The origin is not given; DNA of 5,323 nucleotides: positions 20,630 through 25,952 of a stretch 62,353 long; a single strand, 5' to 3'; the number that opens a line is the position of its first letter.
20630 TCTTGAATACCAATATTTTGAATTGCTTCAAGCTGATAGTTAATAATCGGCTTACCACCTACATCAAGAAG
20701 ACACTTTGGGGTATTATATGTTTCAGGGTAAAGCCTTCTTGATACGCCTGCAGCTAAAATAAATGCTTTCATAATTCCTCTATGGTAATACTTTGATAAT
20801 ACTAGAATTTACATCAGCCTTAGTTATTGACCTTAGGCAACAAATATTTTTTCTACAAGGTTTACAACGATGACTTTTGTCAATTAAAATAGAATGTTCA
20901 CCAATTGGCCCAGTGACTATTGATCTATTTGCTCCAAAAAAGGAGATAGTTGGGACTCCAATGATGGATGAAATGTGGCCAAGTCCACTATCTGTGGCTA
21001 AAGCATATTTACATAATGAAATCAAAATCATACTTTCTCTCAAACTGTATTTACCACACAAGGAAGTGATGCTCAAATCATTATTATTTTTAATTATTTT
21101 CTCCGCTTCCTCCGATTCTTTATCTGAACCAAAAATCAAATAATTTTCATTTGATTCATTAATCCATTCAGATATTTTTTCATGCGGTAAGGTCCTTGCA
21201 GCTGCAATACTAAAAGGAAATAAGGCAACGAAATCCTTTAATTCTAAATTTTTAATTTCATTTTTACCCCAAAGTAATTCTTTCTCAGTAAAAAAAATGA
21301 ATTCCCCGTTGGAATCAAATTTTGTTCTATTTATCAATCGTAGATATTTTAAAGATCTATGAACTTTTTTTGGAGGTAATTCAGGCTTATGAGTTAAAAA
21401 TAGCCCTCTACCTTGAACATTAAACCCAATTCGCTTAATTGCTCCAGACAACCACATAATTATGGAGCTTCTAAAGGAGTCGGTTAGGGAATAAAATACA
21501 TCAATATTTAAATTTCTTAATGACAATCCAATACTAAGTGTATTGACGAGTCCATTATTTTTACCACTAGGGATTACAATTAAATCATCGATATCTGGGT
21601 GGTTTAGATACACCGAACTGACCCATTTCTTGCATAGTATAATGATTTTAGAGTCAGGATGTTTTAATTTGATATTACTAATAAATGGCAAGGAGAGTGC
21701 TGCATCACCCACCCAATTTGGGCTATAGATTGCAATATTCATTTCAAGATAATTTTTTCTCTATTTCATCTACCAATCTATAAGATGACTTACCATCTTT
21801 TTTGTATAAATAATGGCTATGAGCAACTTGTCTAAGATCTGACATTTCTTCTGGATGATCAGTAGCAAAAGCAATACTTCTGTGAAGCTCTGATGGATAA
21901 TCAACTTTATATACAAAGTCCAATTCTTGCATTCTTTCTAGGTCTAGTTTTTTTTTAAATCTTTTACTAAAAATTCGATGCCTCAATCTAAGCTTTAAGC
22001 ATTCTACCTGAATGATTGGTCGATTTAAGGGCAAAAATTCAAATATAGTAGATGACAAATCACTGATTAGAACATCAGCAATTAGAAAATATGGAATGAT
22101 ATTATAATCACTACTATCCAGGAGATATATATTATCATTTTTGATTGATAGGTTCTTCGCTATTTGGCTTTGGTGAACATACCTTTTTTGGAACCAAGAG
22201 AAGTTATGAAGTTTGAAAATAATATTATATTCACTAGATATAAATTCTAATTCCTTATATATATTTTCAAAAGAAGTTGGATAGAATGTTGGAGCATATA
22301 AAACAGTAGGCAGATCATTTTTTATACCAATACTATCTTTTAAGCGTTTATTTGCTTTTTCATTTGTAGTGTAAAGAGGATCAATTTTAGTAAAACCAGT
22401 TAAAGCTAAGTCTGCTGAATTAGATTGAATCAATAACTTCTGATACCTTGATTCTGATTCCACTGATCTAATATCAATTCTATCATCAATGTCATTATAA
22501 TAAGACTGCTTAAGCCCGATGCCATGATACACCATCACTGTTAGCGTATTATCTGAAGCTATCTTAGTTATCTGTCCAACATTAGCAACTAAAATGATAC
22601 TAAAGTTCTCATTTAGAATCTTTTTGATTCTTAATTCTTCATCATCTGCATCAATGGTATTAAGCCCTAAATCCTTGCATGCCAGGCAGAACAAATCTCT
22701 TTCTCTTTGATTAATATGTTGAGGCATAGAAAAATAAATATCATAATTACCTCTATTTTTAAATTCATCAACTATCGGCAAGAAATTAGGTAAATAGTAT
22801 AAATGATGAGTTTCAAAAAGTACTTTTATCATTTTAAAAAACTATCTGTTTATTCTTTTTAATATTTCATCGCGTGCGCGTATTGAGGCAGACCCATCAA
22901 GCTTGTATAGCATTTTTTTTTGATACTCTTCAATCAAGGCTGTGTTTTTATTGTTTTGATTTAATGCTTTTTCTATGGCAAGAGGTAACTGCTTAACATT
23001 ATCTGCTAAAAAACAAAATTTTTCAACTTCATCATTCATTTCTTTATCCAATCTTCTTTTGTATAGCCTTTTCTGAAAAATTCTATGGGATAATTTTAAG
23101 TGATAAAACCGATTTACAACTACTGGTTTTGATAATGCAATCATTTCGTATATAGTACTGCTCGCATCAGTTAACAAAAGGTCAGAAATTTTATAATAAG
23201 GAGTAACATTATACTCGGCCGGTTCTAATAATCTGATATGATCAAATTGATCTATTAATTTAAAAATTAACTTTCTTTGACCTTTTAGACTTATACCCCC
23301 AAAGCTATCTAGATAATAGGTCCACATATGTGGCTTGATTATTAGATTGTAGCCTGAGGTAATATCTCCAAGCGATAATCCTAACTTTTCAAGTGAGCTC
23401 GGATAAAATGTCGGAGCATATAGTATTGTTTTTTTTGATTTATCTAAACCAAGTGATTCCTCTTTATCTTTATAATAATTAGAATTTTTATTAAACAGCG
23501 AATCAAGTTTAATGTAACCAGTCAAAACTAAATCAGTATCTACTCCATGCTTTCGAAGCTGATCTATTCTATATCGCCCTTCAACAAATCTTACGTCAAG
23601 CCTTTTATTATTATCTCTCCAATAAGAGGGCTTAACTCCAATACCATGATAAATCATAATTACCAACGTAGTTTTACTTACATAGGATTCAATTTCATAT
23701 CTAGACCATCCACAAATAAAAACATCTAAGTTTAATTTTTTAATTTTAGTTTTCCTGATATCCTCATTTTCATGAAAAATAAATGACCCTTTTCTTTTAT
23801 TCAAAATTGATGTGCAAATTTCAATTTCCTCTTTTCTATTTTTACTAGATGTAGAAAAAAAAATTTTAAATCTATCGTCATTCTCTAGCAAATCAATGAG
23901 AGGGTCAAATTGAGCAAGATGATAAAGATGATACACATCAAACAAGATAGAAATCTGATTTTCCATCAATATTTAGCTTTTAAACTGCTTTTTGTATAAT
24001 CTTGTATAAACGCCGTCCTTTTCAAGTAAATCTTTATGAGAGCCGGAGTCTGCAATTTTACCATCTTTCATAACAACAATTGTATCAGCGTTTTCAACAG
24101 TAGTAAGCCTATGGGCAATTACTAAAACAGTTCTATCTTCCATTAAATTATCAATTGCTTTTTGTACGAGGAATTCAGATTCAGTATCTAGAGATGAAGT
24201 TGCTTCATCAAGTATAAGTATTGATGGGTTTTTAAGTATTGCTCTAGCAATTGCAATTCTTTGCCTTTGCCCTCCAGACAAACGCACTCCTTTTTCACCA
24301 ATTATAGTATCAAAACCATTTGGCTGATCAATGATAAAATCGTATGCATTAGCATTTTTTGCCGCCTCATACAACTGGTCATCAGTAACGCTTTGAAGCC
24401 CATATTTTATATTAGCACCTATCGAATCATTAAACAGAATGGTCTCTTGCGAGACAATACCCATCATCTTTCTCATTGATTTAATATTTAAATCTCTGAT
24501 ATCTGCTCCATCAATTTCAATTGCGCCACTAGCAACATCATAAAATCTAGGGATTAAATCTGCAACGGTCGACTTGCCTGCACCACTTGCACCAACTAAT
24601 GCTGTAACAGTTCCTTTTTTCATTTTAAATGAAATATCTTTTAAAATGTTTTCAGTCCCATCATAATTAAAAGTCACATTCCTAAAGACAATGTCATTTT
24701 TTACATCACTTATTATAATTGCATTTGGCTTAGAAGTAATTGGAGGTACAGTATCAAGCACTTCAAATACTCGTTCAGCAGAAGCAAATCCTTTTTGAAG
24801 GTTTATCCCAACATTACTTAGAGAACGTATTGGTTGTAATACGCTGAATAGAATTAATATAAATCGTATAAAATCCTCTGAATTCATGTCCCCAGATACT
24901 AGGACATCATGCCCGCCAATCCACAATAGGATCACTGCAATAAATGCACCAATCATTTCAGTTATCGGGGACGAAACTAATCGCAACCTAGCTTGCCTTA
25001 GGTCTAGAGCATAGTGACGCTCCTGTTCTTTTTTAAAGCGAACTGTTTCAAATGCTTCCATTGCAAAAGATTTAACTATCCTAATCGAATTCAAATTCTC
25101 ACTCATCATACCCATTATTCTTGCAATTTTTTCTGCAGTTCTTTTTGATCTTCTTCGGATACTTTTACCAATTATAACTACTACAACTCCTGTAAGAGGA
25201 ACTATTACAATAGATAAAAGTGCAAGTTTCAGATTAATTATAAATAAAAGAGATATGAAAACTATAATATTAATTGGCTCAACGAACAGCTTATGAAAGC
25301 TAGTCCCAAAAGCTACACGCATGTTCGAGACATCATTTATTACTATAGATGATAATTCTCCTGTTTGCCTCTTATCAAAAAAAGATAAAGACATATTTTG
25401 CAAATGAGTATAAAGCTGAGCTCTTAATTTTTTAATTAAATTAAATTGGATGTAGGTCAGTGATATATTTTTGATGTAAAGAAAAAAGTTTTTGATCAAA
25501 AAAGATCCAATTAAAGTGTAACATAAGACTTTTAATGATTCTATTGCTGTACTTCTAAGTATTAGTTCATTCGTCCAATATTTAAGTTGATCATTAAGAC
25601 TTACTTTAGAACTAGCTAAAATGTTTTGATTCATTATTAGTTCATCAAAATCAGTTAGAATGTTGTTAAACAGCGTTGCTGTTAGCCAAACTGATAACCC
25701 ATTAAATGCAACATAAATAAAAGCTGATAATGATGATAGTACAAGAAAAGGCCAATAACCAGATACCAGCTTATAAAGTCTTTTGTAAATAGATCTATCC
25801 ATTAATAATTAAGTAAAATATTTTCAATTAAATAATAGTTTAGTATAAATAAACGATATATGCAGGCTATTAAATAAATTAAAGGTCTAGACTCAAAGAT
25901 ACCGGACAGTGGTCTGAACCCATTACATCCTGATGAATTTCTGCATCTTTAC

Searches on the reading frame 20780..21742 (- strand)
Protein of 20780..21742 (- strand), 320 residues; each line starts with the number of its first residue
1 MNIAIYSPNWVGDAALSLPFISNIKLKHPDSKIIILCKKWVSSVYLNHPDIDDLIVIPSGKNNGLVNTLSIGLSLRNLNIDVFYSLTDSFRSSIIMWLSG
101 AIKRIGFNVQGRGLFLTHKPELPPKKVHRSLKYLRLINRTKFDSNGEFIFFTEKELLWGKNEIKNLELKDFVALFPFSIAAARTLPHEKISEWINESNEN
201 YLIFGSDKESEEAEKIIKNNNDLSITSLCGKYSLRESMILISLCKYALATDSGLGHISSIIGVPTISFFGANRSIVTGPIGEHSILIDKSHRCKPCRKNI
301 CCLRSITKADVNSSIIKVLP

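Call 13: search_protein_families(library=pfam, proteins=[window:20780-21742:-], max_evalue=0.001)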
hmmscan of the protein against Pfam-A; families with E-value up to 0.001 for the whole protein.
window:20780-21742:- (320 aa): 1 family
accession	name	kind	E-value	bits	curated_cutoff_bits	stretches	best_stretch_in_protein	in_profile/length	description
PF01075.23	Glyco_transf_9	-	1.8e-24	86.8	22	1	70-303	3-243/247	Glycosyltransferase family 9 (heptosyltransferase)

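Call 16: search_protein_families(library=ncbifam, proteins=[window:20780-21742:-], max_evalue=0.001)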
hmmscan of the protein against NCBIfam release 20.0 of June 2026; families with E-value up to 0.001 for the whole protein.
window:20780-21742:- (320 aa): 6 families
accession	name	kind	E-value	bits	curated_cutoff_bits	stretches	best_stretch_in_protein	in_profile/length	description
TIGR02195.1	heptsyl_trn_II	equivalog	4.7e-34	118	134.6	1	3-302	2-315/339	lipopolysaccharide heptosyltransferase II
NF008162.0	PRK10916.1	equivalog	4.7e-23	81.9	569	1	1-287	1-305/348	ADP-heptose--LPS heptosyltransferase RfaF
NF007742.0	PRK10422.1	equivalog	1.2e-14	53.9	467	1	6-287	11-306/352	lipopolysaccharide core heptosyltransferase RfaQ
TIGR02201.1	heptsyl_trn_III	equivalog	2.5e-13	49.8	170.2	2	10-112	9-115/344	putative lipopolysaccharide heptosyltransferase III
TIGR02193.1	heptsyl_trn_I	equivalog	2.3e-11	43.5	185.3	1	170-295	181-307/320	lipopolysaccharide heptosyltransferase I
NF008204.0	PRK10964.1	equivalog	0.00021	20.5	437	1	201-288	214-298/322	lipopolysaccharide heptosyltransferase RfaC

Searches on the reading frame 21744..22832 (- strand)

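Call 13: search_protein_families(library=pfam, proteins=[window:21744-22832:-], max_evalue=0.001)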
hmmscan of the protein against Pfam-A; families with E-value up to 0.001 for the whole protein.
window:21744-22832:- (362 aa): 1 family
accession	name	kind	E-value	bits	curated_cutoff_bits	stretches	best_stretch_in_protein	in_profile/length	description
PF04464.20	Glyphos_transf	-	5.4e-20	72.1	22.1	1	139-358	157-366/367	CDP-Glycerol:Poly(glycerophosphate) glycerophosphotransferase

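Call 16: search_protein_families(library=ncbifam, proteins=[window:21744-22832:-], max_evalue=0.001)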
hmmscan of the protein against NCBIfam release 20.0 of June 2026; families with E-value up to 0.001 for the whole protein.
window:21744-22832:- (362 aa): 2 families
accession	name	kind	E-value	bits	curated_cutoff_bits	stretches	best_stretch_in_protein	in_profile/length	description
NF041712.1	techglyph_taseTarF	equivalog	1.5e-07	30.8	550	1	137-357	173-386/388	teichoic acid glycerol-phosphate transferase TarF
NF041713.1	Tar_polymTarL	equivalog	0.00023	20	1000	1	145-357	357-559/562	teichoic acid ribitol-phosphate polymerase TarL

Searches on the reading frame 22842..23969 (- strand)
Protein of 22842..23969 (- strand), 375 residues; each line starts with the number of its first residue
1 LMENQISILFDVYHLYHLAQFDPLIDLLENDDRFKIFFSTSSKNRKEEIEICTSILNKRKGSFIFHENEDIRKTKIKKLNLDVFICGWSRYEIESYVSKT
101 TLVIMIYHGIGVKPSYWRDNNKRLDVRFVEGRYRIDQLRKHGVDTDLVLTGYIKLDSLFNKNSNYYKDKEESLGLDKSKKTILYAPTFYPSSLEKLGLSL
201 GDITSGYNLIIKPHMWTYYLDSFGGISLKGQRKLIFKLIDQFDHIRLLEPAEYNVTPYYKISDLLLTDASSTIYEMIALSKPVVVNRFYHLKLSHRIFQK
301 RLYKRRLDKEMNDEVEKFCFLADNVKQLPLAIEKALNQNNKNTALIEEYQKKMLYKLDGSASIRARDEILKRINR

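Call 13: search_protein_families(library=pfam, proteins=[window:22842-23969:-], max_evalue=0.001)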
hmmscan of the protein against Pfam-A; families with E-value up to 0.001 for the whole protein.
window:22842-23969:- (375 aa): 2 families
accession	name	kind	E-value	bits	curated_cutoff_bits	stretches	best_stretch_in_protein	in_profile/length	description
PF04464.20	Glyphos_transf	-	1.3e-10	41.3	22.1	1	141-370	153-366/367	CDP-Glycerol:Poly(glycerophosphate) glycerophosphotransferase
PF02350.25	Epimerase_2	-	0.00037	19.9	30.6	0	231-287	228-285/347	UDP-N-acetylglucosamine 2-epimerase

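Call 16: search_protein_families(library=ncbifam, proteins=[window:22842-23969:-], max_evalue=0.001)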
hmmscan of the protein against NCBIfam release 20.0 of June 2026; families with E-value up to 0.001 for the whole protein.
window:22842-23969:- (375 aa): 2 families
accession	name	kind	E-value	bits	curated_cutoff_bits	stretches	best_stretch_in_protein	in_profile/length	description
NF041712.1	techglyph_taseTarF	equivalog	1.8e-07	30.5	550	1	120-370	149-387/388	teichoic acid glycerol-phosphate transferase TarF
TIGR00236.1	wecB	equivalog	0.00045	19.5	210.15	1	135-287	153-301/366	non-hydrolyzing UDP-N-acetylglucosamine 2-epimerase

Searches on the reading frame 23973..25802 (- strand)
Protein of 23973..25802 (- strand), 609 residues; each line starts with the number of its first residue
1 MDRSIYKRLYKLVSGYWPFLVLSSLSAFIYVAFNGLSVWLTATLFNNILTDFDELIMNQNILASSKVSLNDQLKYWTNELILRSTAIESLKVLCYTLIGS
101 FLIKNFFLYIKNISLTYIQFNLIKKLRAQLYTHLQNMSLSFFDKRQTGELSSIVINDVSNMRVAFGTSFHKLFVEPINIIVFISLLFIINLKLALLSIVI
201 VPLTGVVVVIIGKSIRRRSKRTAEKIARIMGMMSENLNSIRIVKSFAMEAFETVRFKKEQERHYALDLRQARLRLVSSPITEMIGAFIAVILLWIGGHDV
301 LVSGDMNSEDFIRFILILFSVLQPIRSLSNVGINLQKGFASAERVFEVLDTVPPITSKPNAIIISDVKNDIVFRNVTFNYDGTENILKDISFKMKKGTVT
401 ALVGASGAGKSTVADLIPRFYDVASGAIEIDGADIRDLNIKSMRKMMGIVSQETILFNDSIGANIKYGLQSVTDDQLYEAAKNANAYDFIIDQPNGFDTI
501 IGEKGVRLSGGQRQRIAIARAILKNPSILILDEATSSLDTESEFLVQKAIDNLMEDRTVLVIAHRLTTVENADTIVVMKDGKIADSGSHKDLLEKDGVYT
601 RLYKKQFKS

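Call 13: search_protein_families(library=pfam, proteins=[window:23973-25802:-], max_evalue=0.001)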
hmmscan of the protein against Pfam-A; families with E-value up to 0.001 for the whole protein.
window:23973-25802:- (609 aa): 3 families
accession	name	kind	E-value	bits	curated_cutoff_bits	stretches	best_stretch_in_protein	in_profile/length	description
PF00664.28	ABC_membrane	-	2.1e-42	146.1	28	1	68-321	37-270/274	ABC transporter transmembrane region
PF00005.33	ABC_tran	-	1e-32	114.1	25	1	387-536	1-137/137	ABC transporter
PF02463.25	SMC_N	-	1.2e-09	38.4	40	1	421-579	104-212/220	RecF/RecN/SMC N terminal domain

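Call 16: search_protein_families(library=ncbifam, proteins=[window:23973-25802:-], max_evalue=0.001)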
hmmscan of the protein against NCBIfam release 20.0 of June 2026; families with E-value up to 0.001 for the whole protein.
window:23973-25802:- (609 aa): 189 families (the best 25 are shown)
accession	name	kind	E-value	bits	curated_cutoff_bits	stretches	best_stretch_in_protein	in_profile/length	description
TIGR02203.1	MsbA_lipidA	equivalog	4.4e-148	494.3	602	1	5-608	1-571/572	lipid A export permease/ATP-binding protein MsbA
NF045513.1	HepA_fam_ABC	equivalog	1.9e-140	469.2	725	1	20-606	24-609/610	heterocyst formation ABC transporter subunit HepA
TIGR02204.1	MsbA_rel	hypoth_equivalog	5e-133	444.8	780.4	1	113-607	80-576/576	ABC transporter, permease/ATP-binding protein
TIGR00958.1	3a01208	subfamily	4.2e-127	425.3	874.6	1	90-602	204-710/711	antigen peptide transporter 2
NF008381.0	PRK11176.1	equivalog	3.1e-126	422.1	867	1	86-608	60-581/582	lipid A ABC transporter ATP-binding protein/permease MsbA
NF052233.1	CphA_assoc_ABC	equivalog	1e-117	394.5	880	1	91-608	230-745/766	cyanophycin metabolism-associated ABC transporter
TIGR01846.1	type_I_sec_HlyB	subfamily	7.2e-113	378.2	725.55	1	81-606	169-692/694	type I secretion system permease/ATPase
NF010178.0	PRK13657.1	equivalog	4.9e-108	362.1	733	1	128-607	93-571/588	glucan ABC transporter ATP-binding protein/ permease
TIGR03797.1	NHLM_micro_ABC2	equivalog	9.6e-92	308.6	709.4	1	88-606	173-685/686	NHLP bacteriocin export ABC transporter permease/ATPase subunit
TIGR03796.1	NHLM_micro_ABC1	equivalog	2.2e-89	300.5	853.3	1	82-602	185-708/710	NHLP family bacteriocin export ABC transporter peptidase/permease/ATPase subunit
TIGR02857.1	CydD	equivalog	8.2e-89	298.9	435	1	75-578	28-529/529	thiol reductant ABC exporter subunit CydD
TIGR01193.1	bacteriocin_ABC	subfamily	5.5e-87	292.9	523.85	1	85-604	190-707/708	peptide cleavage/export ABC transporter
TIGR01192.1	chvA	subfamily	7.4e-85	285.7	585.4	1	131-605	96-569/585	glucan export ABC transporter ATP-binding protein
NF008055.0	PRK10789.1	equivalog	6.3e-84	282.5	845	1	101-606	67-571/590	SmdA family multidrug ABC transporter permease/ATP-binding protein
TIGR03375.1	type_I_sec_LssB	subfamily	4.7e-81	273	693.1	1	84-595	182-691/696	type I secretion system permease/ATPase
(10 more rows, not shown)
